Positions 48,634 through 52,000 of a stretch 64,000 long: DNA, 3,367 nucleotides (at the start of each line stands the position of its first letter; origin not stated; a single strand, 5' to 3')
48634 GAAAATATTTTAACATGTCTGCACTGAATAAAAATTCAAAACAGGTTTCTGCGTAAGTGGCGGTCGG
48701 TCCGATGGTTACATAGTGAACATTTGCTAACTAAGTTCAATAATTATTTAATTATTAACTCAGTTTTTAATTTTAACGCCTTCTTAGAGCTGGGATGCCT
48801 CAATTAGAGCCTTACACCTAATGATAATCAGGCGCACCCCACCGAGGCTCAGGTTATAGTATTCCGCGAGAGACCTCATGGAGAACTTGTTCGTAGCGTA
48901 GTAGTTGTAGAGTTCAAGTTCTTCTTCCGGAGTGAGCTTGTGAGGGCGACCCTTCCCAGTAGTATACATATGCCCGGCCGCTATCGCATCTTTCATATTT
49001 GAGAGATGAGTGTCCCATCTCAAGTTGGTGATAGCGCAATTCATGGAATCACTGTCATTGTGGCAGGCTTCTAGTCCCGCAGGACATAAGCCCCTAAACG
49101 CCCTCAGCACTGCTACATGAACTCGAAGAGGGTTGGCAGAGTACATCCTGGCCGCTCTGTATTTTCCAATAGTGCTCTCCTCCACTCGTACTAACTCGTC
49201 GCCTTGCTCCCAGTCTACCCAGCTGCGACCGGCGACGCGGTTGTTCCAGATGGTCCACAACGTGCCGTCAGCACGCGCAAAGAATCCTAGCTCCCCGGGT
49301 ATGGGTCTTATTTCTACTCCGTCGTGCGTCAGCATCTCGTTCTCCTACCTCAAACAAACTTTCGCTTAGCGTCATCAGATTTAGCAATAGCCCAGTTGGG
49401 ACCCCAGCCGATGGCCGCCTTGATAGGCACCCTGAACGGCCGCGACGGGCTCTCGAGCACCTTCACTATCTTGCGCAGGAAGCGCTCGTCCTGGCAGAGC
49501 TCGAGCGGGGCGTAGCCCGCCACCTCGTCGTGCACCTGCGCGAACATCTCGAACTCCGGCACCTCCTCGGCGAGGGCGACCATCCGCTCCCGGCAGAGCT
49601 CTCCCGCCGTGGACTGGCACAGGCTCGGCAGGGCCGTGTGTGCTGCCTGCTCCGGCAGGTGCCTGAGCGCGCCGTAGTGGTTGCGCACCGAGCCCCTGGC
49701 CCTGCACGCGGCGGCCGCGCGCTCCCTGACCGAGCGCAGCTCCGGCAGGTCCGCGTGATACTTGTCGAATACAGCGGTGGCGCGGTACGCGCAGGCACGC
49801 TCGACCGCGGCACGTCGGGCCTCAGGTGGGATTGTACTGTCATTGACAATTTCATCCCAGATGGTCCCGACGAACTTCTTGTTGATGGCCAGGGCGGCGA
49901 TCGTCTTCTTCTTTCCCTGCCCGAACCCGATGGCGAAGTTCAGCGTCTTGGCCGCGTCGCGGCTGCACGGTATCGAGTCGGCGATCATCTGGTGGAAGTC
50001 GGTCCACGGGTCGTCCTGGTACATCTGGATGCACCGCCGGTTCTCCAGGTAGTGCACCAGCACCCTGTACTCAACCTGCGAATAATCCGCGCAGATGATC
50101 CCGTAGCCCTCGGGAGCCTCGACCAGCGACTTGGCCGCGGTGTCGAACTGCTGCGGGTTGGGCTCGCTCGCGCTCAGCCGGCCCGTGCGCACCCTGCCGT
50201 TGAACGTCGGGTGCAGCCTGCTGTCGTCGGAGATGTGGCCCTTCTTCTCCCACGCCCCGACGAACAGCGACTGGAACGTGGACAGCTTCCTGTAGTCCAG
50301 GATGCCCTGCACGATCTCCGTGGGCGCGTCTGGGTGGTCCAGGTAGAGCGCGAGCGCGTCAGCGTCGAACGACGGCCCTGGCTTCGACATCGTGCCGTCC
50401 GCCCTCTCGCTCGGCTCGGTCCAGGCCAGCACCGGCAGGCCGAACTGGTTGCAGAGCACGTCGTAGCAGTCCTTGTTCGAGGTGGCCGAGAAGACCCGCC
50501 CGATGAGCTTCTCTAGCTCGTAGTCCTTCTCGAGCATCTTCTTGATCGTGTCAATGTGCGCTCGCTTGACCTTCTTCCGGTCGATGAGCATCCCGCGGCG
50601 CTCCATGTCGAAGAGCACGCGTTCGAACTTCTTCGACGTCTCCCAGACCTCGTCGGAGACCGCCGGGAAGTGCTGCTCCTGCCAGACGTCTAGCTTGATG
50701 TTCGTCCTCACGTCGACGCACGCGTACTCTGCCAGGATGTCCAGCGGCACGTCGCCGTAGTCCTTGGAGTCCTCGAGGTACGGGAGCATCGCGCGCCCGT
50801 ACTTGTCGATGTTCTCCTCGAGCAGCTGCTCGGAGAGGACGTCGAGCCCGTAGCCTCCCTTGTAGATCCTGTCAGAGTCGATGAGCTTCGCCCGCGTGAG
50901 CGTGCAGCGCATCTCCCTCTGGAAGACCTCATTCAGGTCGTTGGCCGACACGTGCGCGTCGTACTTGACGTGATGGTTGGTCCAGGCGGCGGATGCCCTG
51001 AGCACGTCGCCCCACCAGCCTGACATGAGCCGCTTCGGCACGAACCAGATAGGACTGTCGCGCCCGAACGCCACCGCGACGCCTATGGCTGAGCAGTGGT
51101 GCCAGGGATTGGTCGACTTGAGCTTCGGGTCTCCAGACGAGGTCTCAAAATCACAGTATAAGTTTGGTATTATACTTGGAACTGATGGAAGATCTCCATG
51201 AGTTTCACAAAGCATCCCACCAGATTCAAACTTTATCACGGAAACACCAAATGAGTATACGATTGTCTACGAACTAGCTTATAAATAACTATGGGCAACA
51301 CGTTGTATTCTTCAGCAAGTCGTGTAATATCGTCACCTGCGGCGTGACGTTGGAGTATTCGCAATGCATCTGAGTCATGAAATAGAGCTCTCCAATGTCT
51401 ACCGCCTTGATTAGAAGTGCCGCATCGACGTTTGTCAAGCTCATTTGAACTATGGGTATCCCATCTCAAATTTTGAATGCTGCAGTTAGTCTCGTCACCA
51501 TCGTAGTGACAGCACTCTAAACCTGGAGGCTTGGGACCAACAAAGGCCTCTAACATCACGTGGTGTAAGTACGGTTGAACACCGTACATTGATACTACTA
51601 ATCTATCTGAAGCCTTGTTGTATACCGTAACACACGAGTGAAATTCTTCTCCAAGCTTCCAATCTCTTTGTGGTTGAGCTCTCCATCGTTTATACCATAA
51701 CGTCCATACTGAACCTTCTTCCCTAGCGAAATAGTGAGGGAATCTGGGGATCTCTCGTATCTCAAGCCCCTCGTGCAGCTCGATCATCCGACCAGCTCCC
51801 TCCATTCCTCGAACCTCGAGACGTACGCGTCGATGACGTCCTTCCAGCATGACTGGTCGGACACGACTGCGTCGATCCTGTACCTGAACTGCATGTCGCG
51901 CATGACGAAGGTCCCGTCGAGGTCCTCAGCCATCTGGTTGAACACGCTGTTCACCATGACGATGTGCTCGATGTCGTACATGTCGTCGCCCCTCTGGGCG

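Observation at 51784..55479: Contiguous cytosine-hypermodification core next to the DNA polymerase: MazG-like NTPase, C5-MTase-fold enzyme, ThyA-like enzyme with the Asn-to-Asp switch, P-loop kinase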

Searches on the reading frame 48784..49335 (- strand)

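Call 3: search_protein_families(library=pfam, proteins=[window:48784-49335:-], max_evalue=0.01)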
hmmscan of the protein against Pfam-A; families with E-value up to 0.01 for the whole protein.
window:48784-49335:- (183 aa): 1 family
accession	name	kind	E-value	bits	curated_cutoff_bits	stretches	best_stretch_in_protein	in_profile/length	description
PF13392.12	HNH_3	-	9.7e-07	28.8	24.8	1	71-114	2-45/46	HNH endonuclease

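Call 4: search_protein_families(library=phrogs, proteins=[window:48784-49335:-], max_evalue=0.001)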
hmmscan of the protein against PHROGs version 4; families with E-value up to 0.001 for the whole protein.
window:48784-49335:- (183 aa): 5 families
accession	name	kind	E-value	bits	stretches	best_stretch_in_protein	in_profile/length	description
phrog_1492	-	DNA, RNA and nucleotide metabolism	2.7e-20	73.9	1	55-123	94-165/414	HNH endonuclease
phrog_59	-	DNA, RNA and nucleotide metabolism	3.3e-14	54.1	1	70-174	189-269/423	HNH endonuclease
phrog_959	-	DNA, RNA and nucleotide metabolism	5.8e-09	36.8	1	11-122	10-111/138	HNH endonuclease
phrog_826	-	DNA, RNA and nucleotide metabolism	9.4e-07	29.7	1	59-137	95-178/281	HNH endonuclease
phrog_4578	-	DNA, RNA and nucleotide metabolism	2.6e-05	25.1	1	70-115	12-57/130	HNH endonuclease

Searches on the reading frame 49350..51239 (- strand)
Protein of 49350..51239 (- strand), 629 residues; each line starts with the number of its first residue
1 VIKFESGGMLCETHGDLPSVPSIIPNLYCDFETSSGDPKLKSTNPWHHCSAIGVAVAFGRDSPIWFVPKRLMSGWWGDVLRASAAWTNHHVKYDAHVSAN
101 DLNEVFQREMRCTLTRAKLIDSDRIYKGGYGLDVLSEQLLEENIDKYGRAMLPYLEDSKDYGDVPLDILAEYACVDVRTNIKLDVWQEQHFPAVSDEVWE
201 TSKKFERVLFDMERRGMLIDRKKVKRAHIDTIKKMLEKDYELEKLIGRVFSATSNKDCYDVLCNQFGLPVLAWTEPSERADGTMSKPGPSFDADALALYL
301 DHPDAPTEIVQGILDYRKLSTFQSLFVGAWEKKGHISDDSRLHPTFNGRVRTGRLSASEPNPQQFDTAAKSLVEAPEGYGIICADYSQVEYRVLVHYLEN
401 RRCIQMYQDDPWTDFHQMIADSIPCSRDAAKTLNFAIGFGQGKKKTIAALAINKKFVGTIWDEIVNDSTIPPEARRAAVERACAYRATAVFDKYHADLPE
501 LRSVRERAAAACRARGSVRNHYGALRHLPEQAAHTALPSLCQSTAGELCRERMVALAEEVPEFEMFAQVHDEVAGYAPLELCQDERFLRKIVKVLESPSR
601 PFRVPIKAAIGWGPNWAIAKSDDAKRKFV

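Call 3: search_protein_families(library=pfam, proteins=[window:49350-51239:-], max_evalue=0.01)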
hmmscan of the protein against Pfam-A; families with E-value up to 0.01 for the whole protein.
window:49350-51239:- (629 aa): 1 family
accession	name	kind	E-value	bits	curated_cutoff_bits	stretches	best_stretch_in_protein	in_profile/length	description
PF00476.26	DNA_pol_A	-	5.6e-36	124.7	34.3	2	229-455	9-235/381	DNA polymerase family A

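Call 4: search_protein_families(library=phrogs, proteins=[window:49350-51239:-], max_evalue=0.001)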
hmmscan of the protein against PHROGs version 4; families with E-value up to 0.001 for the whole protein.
window:49350-51239:- (629 aa): 5 families
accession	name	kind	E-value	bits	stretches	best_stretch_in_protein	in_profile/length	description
phrog_17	-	DNA, RNA and nucleotide metabolism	2.7e-78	265.2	1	26-620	672-1234/1445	DNA polymerase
phrog_12241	-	DNA, RNA and nucleotide metabolism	2e-14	54.4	2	79-235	191-351/502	DNA polymerase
phrog_15971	-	DNA, RNA and nucleotide metabolism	3.1e-12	47.3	1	335-574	117-330/376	DNA polymerase I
phrog_10285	-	DNA, RNA and nucleotide metabolism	5.6e-05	23.3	0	371-410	47-86/321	DNA polymerase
phrog_5995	-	DNA, RNA and nucleotide metabolism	8.8e-05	23.2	0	486-617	23-176/236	DNA polymerase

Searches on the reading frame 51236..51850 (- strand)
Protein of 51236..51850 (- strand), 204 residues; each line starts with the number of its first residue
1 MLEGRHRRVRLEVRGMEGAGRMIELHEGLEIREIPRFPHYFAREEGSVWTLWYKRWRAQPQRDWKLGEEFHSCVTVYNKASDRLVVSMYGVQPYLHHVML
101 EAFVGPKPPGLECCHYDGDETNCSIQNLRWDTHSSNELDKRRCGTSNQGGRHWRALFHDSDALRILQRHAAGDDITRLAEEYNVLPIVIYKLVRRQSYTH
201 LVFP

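Call 3: search_protein_families(library=pfam, proteins=[window:51236-51850:-], max_evalue=0.01)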
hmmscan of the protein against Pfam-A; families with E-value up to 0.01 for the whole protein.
window:51236-51850:- (204 aa): 1 family
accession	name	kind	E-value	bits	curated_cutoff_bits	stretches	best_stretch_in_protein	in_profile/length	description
PF13392.12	HNH_3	-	6.1e-11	42.2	24.8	1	94-137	2-45/46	HNH endonuclease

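Call 4: search_protein_families(library=phrogs, proteins=[window:51236-51850:-], max_evalue=0.001)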
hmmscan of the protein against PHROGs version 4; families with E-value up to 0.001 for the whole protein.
window:51236-51850:- (204 aa): 7 families
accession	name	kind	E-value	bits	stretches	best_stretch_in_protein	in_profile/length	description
phrog_1492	-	DNA, RNA and nucleotide metabolism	3e-20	73.8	1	80-148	95-167/414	HNH endonuclease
phrog_59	-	DNA, RNA and nucleotide metabolism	3.6e-19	70.4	1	23-201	132-275/423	HNH endonuclease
phrog_959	-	DNA, RNA and nucleotide metabolism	2.4e-18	67.2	1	30-156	7-122/138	HNH endonuclease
phrog_99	-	DNA, RNA and nucleotide metabolism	4.4e-09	37.5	1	80-147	146-212/383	HNH endonuclease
phrog_826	-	DNA, RNA and nucleotide metabolism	2.1e-08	35.1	1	90-145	107-161/281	HNH endonuclease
phrog_4578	-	DNA, RNA and nucleotide metabolism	7e-06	27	1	92-143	11-62/130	HNH endonuclease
phrog_1891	-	DNA, RNA and nucleotide metabolism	0.00032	21.2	1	95-129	167-201/255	HNH endonuclease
